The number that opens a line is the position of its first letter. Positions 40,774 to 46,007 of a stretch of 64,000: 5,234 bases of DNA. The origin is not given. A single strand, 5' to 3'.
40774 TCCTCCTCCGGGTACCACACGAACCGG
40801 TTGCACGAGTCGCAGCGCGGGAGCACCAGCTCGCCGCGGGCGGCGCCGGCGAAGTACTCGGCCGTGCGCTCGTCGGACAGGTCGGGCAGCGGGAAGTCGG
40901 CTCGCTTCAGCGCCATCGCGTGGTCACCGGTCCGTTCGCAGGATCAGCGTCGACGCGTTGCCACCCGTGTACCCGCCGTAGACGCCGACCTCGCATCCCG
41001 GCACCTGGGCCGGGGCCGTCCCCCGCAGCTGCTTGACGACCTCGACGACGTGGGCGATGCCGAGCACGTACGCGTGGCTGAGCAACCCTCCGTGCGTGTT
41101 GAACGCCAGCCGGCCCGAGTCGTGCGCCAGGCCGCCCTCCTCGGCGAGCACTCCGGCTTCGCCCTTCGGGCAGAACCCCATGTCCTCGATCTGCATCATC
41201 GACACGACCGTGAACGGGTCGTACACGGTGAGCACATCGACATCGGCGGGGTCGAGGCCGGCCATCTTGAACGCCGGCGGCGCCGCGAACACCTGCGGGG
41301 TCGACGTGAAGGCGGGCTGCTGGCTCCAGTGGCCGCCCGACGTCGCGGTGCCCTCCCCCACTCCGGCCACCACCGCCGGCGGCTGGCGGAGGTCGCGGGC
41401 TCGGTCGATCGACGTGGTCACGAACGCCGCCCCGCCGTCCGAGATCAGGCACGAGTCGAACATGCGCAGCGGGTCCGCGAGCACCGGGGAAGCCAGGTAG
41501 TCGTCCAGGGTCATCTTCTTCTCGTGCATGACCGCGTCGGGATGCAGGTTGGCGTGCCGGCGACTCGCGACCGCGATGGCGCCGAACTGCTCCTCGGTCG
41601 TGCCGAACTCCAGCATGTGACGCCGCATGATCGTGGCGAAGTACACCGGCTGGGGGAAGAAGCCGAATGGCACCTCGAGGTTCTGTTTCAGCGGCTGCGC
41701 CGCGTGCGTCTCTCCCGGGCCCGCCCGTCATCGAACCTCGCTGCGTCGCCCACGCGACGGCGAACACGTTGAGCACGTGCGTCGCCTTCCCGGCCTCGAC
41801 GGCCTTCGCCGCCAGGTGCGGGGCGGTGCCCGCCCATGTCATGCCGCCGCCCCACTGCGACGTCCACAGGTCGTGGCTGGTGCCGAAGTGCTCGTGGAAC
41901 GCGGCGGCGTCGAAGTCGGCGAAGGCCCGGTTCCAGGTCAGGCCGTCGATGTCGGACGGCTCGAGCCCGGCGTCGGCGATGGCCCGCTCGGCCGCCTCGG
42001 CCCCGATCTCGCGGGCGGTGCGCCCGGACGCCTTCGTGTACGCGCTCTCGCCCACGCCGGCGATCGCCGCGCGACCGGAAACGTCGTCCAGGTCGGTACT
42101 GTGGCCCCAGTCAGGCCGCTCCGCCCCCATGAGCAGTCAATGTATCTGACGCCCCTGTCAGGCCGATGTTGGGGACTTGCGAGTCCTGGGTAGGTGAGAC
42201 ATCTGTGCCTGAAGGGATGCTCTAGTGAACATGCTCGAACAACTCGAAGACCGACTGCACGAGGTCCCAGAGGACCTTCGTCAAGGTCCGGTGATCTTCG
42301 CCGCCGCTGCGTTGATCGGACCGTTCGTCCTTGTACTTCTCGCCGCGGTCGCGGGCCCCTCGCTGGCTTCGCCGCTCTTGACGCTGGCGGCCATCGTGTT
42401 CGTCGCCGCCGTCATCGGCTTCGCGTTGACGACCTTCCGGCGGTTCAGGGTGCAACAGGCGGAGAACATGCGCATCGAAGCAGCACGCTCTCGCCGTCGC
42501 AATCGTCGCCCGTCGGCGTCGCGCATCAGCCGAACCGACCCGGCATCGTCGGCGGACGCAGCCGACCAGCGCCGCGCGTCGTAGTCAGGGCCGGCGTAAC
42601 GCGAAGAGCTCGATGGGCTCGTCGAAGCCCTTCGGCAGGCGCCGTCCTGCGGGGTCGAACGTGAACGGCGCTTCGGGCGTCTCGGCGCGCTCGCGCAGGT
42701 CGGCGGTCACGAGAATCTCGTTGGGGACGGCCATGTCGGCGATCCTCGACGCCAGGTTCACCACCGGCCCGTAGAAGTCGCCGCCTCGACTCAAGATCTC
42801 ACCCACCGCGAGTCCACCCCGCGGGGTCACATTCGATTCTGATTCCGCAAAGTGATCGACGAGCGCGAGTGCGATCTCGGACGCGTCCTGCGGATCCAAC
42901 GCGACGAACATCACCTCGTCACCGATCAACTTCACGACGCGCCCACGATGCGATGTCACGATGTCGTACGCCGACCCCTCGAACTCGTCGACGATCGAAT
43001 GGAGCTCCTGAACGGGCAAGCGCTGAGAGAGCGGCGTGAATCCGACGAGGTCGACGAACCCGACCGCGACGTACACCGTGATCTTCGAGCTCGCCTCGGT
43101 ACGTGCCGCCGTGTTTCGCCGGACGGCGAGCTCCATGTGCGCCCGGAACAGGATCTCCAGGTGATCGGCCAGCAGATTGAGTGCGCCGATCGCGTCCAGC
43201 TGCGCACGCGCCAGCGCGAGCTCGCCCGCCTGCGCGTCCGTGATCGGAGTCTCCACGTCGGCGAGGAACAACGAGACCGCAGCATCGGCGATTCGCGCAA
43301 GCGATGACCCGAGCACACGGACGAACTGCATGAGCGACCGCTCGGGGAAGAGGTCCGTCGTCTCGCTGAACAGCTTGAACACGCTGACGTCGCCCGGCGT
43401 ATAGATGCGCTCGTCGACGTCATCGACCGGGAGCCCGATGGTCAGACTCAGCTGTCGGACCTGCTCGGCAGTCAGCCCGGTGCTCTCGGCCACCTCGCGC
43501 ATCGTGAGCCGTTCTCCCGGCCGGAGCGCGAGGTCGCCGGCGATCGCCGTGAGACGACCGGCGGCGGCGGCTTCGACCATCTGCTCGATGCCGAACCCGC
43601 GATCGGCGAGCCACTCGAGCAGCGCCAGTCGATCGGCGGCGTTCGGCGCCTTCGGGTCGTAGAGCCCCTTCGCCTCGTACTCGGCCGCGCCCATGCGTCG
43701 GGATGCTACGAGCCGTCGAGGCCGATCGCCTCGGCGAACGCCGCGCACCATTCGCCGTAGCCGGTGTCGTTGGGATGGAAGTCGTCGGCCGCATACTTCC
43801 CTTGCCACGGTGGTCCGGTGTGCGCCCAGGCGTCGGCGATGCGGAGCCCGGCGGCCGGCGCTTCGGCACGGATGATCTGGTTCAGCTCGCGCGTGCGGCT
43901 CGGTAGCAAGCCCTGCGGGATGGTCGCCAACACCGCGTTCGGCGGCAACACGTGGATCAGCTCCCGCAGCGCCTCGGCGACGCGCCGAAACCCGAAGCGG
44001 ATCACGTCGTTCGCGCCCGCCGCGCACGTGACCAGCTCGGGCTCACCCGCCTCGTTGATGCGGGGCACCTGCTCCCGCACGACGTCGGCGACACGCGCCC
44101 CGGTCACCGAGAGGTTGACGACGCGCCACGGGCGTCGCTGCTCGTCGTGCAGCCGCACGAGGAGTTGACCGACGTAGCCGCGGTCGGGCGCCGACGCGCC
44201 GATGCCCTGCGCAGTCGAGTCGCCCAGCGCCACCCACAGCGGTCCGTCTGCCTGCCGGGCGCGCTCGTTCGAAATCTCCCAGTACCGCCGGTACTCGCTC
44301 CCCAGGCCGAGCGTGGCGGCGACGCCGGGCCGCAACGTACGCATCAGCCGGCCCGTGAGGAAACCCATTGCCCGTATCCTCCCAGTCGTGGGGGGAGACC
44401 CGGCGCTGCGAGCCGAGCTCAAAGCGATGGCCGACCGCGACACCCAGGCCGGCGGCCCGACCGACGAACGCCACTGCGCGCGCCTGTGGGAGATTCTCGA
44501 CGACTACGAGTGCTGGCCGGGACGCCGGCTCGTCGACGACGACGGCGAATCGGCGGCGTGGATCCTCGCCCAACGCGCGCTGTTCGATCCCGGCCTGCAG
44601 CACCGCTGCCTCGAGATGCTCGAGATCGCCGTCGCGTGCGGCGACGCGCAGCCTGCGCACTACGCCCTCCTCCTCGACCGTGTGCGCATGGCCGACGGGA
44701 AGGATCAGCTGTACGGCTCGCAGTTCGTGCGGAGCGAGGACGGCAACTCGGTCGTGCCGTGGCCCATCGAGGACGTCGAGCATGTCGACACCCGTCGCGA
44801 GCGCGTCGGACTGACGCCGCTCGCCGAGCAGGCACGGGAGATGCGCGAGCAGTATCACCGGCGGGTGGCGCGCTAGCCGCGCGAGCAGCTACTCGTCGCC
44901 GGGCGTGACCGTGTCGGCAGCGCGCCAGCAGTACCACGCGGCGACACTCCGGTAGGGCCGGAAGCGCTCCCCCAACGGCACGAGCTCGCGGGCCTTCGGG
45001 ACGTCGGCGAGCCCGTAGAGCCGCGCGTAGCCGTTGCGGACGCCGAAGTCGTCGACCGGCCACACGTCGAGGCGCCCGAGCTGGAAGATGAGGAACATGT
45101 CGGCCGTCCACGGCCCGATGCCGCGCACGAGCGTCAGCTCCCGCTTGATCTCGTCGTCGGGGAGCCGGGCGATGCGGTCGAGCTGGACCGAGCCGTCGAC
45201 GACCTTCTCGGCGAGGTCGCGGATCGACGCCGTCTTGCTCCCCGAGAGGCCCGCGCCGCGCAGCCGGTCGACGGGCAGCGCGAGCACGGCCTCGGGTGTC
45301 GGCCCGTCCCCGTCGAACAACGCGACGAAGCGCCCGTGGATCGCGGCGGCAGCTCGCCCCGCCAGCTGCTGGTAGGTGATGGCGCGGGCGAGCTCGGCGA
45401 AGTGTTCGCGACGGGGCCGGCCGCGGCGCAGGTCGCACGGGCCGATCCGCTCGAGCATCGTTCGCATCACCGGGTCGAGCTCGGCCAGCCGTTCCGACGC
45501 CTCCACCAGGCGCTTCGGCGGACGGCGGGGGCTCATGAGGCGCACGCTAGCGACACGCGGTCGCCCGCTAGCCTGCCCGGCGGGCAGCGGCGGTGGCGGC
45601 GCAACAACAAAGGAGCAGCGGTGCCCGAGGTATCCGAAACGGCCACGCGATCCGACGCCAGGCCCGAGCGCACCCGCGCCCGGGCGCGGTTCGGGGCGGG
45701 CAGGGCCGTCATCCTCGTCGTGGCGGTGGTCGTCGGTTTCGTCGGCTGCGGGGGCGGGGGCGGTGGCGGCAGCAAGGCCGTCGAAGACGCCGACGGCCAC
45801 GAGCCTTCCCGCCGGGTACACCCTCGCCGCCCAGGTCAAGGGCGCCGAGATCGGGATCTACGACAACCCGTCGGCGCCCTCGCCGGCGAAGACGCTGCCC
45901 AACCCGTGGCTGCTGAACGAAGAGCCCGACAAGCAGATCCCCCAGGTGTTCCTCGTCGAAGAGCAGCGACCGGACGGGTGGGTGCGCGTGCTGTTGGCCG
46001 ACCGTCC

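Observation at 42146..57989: Recurrent 16-bp palindrome YTGAC-N6-GTCAR at the start of four catabolic operons (candidate regulon operator)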

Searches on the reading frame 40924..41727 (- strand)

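Call 11: search_protein_families(library=pfam, proteins=[window:40924-41727:-], max_evalue=0.01)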
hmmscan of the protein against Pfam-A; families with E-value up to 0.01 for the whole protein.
window:40924-41727:- (267 aa): 2 families
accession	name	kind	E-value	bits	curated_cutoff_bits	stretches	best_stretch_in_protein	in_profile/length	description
PF22691.2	Thiolase_C_1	-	2.9e-37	128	28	1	126-263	1-142/144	Thiolase C-terminal domain-like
PF02803.24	Thiolase_C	-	0.0025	17.9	27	1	136-220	15-80/123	Thiolase, C-terminal domain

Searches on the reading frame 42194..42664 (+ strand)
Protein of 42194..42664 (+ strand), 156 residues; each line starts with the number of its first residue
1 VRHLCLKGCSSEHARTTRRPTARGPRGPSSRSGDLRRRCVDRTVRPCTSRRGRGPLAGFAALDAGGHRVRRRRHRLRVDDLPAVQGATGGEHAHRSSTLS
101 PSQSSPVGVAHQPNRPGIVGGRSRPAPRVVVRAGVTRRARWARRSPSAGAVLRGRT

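Call 11: search_protein_families(library=pfam, proteins=[window:42194-42664:+], max_evalue=0.01)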
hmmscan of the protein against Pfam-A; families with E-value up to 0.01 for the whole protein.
window:42194-42664:+ (156 aa): 0 families

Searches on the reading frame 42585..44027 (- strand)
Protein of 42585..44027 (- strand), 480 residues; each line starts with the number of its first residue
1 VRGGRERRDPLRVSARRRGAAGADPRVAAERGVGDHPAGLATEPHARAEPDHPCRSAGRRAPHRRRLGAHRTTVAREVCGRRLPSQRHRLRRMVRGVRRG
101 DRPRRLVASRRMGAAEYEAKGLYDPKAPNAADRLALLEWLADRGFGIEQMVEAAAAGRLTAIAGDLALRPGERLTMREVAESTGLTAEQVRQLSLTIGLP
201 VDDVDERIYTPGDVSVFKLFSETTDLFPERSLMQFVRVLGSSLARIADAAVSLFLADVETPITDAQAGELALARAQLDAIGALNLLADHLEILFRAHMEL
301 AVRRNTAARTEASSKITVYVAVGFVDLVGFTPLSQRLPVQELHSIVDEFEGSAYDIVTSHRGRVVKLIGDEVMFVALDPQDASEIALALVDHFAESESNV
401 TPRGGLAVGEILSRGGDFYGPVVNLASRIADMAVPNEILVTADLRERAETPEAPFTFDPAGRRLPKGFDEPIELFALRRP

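Call 11: search_protein_families(library=pfam, proteins=[window:42585-44027:-], max_evalue=0.01)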
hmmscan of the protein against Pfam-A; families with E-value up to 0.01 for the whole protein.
window:42585-44027:- (480 aa): 3 families
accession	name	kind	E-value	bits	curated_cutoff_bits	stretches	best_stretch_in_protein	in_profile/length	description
PF16701.10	Ad_Cy_reg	-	6.8e-13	49.3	28.6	1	127-280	14-163/186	Adenylate cyclase regulatory domain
PF00211.25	Guanylate_cyc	-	5.1e-09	36.4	21.9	1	319-463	8-168/183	Adenylate and Guanylate cyclase catalytic domain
PF04545.22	Sigma70_r4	-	0.0045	16.9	24.1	1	166-193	13-40/50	Sigma-70, region 4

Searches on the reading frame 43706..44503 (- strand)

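Call 11: search_protein_families(library=pfam, proteins=[window:43706-44503:-], max_evalue=0.01)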
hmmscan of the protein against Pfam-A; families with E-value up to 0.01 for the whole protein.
window:43706-44503:- (265 aa): 2 families
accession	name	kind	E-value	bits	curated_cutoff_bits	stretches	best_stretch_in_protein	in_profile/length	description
PF13472.12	Lipase_GDSL_2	-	3.7e-19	70.3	32.9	1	92-249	1-176/178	GDSL-like Lipase/Acylhydrolase family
PF00657.28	Lipase_GDSL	-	4.6e-14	53.5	23.6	1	91-251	2-203/208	GDSL-like Lipase/Acylhydrolase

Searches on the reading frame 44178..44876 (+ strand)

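Call 11: search_protein_families(library=pfam, proteins=[window:44178-44876:+], max_evalue=0.01)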
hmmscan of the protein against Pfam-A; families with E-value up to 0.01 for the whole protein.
window:44178-44876:+ (232 aa): 1 family
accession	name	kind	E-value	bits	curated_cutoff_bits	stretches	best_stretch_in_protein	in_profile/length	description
PF20329.3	DUF6624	-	3.5e-13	49.8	27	1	89-230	35-172/173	Family of unknown function (DUF6624)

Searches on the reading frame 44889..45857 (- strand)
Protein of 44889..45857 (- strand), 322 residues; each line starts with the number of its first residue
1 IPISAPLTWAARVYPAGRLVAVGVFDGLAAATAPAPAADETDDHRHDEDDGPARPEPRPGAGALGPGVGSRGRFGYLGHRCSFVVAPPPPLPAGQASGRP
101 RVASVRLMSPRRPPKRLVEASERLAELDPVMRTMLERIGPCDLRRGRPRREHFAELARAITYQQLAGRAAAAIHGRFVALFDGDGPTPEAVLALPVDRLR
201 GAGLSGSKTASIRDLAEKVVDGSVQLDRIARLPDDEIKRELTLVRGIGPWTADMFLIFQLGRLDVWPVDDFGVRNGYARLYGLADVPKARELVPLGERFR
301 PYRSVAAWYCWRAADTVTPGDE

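Call 11: search_protein_families(library=pfam, proteins=[window:44889-45857:-], max_evalue=0.01)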
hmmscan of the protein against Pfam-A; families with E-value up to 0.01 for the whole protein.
window:44889-45857:- (322 aa): 1 family
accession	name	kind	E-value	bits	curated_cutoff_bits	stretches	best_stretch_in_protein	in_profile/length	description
PF00730.31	HhH-GPD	-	7.9e-14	52.4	26.2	1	158-291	2-97/108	HhH-GPD superfamily base excision DNA repair protein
